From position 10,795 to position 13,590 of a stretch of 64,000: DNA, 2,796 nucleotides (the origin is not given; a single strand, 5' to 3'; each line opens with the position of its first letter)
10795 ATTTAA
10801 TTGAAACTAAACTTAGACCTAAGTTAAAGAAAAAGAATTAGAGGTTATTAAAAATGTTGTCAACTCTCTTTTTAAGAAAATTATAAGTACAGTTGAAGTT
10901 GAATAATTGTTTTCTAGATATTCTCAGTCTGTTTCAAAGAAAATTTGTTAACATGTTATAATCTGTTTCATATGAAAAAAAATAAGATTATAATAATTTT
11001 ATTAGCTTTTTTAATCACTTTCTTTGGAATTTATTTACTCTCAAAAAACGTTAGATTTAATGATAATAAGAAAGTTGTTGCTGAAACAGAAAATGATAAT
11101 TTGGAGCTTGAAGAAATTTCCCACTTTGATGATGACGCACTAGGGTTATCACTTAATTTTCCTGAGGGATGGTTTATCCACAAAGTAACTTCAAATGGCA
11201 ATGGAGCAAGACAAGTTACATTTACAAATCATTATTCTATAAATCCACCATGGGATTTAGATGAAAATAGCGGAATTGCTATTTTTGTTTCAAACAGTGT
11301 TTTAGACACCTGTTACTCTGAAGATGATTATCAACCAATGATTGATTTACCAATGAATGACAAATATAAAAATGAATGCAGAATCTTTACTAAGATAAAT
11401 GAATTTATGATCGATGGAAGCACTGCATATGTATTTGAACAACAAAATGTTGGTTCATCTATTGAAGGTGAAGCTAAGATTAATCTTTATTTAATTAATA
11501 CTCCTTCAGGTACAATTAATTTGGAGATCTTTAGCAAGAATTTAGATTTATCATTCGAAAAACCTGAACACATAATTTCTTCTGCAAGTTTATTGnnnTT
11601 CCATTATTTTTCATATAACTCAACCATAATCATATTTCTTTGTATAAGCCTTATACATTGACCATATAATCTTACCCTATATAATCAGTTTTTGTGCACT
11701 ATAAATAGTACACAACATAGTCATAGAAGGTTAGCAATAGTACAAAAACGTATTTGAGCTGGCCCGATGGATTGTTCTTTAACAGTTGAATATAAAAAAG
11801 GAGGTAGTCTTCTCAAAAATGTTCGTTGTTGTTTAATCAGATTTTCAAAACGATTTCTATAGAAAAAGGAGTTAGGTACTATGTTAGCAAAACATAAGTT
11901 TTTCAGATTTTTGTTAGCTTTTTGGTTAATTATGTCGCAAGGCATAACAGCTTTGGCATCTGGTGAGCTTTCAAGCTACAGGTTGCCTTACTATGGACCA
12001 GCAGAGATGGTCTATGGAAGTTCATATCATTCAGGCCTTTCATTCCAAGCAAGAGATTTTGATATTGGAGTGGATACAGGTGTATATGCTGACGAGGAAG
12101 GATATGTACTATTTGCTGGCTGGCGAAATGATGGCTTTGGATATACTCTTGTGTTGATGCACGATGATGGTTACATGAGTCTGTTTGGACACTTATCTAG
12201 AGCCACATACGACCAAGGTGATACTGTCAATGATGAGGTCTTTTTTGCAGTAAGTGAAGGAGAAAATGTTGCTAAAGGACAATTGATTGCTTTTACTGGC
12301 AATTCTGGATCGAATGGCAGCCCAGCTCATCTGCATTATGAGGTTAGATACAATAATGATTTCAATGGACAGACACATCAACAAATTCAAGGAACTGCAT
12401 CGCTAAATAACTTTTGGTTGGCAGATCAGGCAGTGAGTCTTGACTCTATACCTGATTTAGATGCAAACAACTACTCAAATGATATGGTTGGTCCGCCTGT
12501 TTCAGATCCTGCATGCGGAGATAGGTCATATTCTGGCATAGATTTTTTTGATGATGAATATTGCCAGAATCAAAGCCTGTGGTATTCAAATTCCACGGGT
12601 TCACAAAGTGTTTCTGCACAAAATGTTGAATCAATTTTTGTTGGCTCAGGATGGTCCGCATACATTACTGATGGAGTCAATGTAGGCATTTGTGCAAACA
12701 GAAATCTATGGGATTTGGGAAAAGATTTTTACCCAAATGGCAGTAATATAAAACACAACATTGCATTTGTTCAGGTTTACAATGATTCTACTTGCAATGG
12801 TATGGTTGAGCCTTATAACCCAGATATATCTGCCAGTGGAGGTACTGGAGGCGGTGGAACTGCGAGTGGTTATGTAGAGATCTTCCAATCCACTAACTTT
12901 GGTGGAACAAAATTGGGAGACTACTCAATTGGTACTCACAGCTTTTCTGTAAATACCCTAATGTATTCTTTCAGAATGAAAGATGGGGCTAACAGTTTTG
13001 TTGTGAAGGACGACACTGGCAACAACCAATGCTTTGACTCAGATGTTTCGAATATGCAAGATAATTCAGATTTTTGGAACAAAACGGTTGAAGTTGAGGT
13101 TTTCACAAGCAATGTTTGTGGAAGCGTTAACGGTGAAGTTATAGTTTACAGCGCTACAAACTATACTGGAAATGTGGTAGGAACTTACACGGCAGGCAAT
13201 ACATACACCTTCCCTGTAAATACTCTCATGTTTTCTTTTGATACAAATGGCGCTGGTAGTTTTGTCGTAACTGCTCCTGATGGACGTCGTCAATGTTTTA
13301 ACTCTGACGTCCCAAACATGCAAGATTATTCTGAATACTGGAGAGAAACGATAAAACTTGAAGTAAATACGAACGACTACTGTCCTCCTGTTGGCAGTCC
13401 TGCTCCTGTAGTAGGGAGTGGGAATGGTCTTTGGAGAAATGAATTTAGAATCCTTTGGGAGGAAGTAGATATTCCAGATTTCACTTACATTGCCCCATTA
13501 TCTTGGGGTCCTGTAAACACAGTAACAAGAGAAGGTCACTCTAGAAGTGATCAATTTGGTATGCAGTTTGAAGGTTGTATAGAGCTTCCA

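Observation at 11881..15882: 1333-aa secreted protein with an M23 peptidase, PA14 and tandemly duplicated DUF2341-LamG module, carrying an internal ~1 kb DNA tandem duplication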

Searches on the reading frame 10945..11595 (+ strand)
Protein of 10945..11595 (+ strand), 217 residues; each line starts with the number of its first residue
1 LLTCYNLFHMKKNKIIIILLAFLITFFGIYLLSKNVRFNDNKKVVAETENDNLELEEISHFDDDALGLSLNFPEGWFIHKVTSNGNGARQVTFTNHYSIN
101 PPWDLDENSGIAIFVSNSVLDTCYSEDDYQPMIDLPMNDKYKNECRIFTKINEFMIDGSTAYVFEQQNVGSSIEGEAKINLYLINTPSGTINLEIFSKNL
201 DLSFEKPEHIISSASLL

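Call 11: search_protein_families(library=pfam, proteins=[window:10945-11595:+], max_evalue=0.01)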
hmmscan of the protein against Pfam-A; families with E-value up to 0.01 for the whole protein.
window:10945-11595:+ (217 aa): 0 families

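Call 88: search_protein_families(library=ncbifam, proteins=[window:10945-11595:+], max_evalue=0.01)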
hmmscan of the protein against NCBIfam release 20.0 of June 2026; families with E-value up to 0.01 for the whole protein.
window:10945-11595:+ (217 aa): 0 families
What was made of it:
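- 10945..11598 (+): Upstream 217-aa ORF (probable start at the MKKNK ATG, nt 10972) with one N-terminal transmembrane anchor. It shares the inter-repeat interval with the target gene. Possible partner, unproven. It has no Pfam or NCBIfam hit (calls 11, 88).
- On Polymorphic toxin / bacteriocin systems: The upstream 217-aa ORF has no recognisable family (calls 11, 88).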

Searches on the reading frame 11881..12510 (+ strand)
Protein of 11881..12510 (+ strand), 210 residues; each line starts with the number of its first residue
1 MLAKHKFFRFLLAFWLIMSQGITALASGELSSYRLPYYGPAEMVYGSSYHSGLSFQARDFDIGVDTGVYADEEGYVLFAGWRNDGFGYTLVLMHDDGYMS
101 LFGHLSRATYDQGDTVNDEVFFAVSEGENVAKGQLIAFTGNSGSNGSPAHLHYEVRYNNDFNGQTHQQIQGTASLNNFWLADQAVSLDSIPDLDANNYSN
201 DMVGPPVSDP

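Call 30: search_solved_structures(query=window:11881-12510:+, max_evalue=0.01, show_alignments=3)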
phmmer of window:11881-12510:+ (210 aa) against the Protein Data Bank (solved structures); distinct sequences matched with E-value up to 0.01: 21.
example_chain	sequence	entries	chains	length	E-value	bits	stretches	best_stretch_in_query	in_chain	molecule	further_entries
5j1l_A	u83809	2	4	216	2.2e-09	40.7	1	57-158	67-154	ToxR-activated gene (TagE)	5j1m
9gy1_A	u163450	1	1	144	3.7e-08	36.7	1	41-157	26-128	Peptidase, M23 family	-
4bh5_A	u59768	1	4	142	2.1e-07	34.2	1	36-158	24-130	MUREIN HYDROLASE ACTIVATOR ENVC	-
8c0j_B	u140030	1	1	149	2.3e-07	34.1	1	35-158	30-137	Murein hydrolase activator EnvC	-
4qp5_A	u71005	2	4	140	2.9e-06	30.5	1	30-167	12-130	Lysostaphin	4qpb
6tpi_A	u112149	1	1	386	4.4e-06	29.9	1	36-158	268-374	Murein hydrolase activator EnvC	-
8hd0_E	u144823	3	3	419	5.3e-06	29.7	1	36-158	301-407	Murein hydrolase activator EnvC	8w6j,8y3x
5j1l_B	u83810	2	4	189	5.5e-06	29.6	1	58-158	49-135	ToxR-activated gene (TagE)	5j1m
5j1k_A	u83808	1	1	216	9.1e-06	28.9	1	59-158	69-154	ToxR-activated gene (TagE)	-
4lxc_A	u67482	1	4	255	1.8e-05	27.9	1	30-167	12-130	Lysostaphin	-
5nmy_A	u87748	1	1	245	2e-05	27.8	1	30-167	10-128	Lysostaphin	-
3slu_A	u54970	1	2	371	2.4e-05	27.5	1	59-159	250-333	M23 peptidase domain protein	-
6muk_A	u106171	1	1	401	3e-05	27.2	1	59-159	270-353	Peptidase M23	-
6rk4_A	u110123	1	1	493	0.00012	25.2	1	30-167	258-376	Lysostaphin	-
8i6o_E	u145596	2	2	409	0.00021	24.4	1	68-117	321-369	Membrane-bound metallopeptidase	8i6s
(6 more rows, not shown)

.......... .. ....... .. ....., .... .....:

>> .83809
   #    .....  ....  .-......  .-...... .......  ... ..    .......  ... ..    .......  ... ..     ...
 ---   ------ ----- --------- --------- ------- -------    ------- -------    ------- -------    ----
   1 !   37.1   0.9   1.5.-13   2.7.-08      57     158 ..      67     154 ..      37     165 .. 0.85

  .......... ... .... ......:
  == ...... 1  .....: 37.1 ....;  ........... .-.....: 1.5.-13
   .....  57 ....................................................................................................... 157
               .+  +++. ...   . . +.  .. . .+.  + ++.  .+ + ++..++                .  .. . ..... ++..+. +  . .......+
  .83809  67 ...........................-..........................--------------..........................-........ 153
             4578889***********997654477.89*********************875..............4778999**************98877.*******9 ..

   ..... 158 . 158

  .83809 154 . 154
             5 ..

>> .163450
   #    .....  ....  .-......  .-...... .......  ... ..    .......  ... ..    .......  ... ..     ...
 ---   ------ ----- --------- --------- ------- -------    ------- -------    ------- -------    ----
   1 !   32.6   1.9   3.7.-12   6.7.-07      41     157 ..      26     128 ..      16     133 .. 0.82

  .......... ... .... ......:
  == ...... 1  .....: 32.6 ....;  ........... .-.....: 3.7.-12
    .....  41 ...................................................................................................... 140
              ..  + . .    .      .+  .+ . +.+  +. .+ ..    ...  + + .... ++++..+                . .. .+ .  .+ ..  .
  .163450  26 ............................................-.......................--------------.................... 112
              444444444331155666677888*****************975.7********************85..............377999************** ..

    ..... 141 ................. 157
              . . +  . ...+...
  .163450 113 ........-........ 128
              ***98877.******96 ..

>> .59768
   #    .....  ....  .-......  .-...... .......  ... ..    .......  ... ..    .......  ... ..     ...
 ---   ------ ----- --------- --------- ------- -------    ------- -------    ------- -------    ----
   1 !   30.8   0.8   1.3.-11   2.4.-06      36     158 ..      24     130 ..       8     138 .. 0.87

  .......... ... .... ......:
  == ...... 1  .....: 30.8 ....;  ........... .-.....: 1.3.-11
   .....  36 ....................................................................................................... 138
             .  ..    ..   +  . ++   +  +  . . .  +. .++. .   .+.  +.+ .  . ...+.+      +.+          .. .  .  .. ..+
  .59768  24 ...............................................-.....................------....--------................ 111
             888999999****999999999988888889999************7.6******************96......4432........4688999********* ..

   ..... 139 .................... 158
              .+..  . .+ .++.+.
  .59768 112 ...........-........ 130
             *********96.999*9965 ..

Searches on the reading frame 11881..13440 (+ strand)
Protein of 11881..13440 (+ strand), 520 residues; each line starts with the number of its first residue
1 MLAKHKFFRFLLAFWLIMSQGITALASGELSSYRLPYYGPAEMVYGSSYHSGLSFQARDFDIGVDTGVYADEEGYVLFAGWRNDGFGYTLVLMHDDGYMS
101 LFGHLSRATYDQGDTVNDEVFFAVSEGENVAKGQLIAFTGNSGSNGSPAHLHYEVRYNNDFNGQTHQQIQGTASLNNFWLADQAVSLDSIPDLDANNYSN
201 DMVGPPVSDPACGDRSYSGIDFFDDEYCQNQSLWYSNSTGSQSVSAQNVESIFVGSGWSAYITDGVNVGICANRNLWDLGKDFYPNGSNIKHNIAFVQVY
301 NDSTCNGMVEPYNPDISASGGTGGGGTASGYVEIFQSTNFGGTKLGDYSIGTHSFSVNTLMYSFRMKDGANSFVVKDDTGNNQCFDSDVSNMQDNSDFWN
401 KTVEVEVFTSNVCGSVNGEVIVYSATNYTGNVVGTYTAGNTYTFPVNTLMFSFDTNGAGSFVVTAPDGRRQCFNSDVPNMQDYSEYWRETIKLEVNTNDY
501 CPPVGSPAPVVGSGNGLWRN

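Call 42: predict_structure(alignment_id=A2)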
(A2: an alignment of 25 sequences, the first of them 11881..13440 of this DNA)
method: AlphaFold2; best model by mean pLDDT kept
length: 520 residues; sequences in the alignment: 25
mean_pLDDT: 77.1   pTM: 0.50
mean pLDDT of the five models: 77.1, 76.9, 76.3, 74.7, 72.6
residues with pLDDT >= 90: 184; 70-90: 175; 50-70: 80; < 50: 81
segments of 3 or more residues with pLDDT < 50: 1-6, 18-27, 48-54, 108-118, 172-174, 178-182, 310-328, 506-520
pLDDT, mean of each block of 10 residues (from residue 1): 51 54 47 82 61 65 85 90 86 88 72 44 82 85 77 81 54 48 58 55 60 72 85 87 83 88 91 87 90 93 79 39 46 95 92 91 94 92 90 86 93 72 97 93 95 91 94 93 93 89 55 36
secondary structure, 60 per line:
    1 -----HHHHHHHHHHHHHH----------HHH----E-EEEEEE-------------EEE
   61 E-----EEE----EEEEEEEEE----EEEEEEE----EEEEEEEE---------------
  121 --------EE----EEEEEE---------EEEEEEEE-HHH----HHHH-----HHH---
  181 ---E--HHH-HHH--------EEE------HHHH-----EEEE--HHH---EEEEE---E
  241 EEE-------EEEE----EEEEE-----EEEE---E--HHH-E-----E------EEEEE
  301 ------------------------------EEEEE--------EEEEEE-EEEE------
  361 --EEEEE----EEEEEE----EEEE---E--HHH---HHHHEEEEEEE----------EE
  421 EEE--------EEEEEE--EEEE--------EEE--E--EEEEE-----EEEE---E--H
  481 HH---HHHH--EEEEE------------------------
elements in order: H6-19 E39-44 E58-61 E67-69 E74-82 E87-93 E98-105 E135-140 E150-157 H166-169 E202-204 H211-214 E220-223 E232-236 E240-243 E251-254 E259-263 E269-272 E296-300 E331-335 E344-349 E351-354 E363-367 E372-377 E382-385 H398-401 E402-408 E419-423 E432-437 E440-443 E452-454 E460-464 E470-473 H486-489 E492-496
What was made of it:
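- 12508..12798 (+): First beta/gamma-crystallin-like domain (D1), aa 210-306, with two Cys pairs. It travels with the head as one exchangeable unit. AF2 pLDDT is 72-93 (call 42).
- On Peptidase family M23 (MEROPS M23 / Pfam PF01551): The model is low-confidence at aa 48-54 (call 42).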

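Call 44: fold_search(model_id=the predicted structure, library=pdb)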
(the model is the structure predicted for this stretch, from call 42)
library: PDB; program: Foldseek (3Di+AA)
matches with E <= 10: 571; with E <= 0.001: 120
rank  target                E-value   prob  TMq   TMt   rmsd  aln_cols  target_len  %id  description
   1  4bh5_A                2.1e-08  1.00  0.21  0.75   3.3       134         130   28  LytM domain of EnvC, an activator of cell wall amidases in Escherichia coli (released 2013-07-03)
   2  9gy1                  4.1e-08  1.00  0.18  0.66   3.9       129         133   30  High resolution crystal structure of StM23 peptidoglycan hydrolase (released 2025-06-04)
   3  4qpb_B                6.7e-08  1.00  0.18  0.66   4.7       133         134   26  Catalytic domain of the antimicrobial peptidase lysostaphin from Staphylococcus simulans crystallized in the absence o (released 2014-07-09)
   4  4lxc_B                7.8e-08  1.00  0.18  0.37   6.6       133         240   27  The antimicrobial peptidase lysostaphin from Staphylococcus simulans (released 2014-07-09)
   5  4qpb_A                1.2e-07  1.00  0.17  0.65   4.6       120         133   28  Catalytic domain of the antimicrobial peptidase lysostaphin from Staphylococcus simulans crystallized in the absence o (released 2014-07-09)
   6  8tzl_E                1.2e-07  1.00  0.20  0.30  11.0       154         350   21  Cryo-EM structure of Vibrio cholerae FtsE/FtsX/EnvC complex, full-length (released 2023-12-20)
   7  5j1l_C                1.2e-07  1.00  0.19  0.56   5.6       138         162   28  Crystal structure of Csd1-Csd2 dimer I (released 2016-10-19)
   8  5nmy_MODEL_1_A        1.5e-07  1.00  0.19  0.38   5.3       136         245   26  NMR solution structure of lysostaphin (released 2018-05-16)
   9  7qrl_C                2.0e-07  1.00  0.20  0.65   3.5       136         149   20  LytM domain of DipM, a coordinator of a complex net of autolysins in Caulobacter crescentus (released 2023-06-21)
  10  5j1l_A                2.5e-07  1.00  0.18  0.55   7.1       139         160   27  Crystal structure of Csd1-Csd2 dimer I (released 2016-10-19)
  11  6ue4_B                2.9e-07  1.00  0.16  0.24   1.2       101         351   29  ShyA Endopeptidase from Vibrio cholerae (Closed form) (released 2020-05-27)
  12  7qrl_A                3.2e-07  1.00  0.21  0.72   5.2       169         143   18  LytM domain of DipM, a coordinator of a complex net of autolysins in Caulobacter crescentus (released 2023-06-21)
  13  3slu_B                3.4e-07  1.00  0.16  0.23   1.3       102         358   30  Crystal structure of NMB0315 (released 2012-02-01)
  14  5j1m_C                3.4e-07  1.00  0.18  0.55   4.1       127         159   29  Crystal structure of Csd1-Csd2 dimer II (released 2016-10-19)
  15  4lxc_C                3.6e-07  1.00  0.21  0.42  17.2       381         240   14  The antimicrobial peptidase lysostaphin from Staphylococcus simulans (released 2014-07-09)
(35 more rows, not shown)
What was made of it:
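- Closest known: Lysostaphin, LytM and zoocin A-type bacteriolytic M23 endopeptidases. Same: Same M23/LytM fold and HxH motif (calls 30, 44).
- M23 enzymes are narrow-specificity endopeptidases, as seen in the matches to lysostaphin and LytM (calls 30, 44).
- On Peptidase family M23 (MEROPS M23 / Pfam PF01551): Foldseek hits to EnvC LytM, StM23, lysostaphin and LytM, E 2e-8 to 5e-7, TM(target) 0.65-0.75 (call 44).
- On Beta/gamma-crystallin superfamily: Foldseek hits to gamma-D, gamma-B and gamma-E crystallins, E 1.6e-6 to 3e-6 over about 185 columns (calls 42, 44).
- Closest known: Microbial beta/gamma-crystallin domains. Same: Fold match to gamma-crystallins (call 44).
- Degenerate LytM domains such as EnvC are among the best structural matches (call 44).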
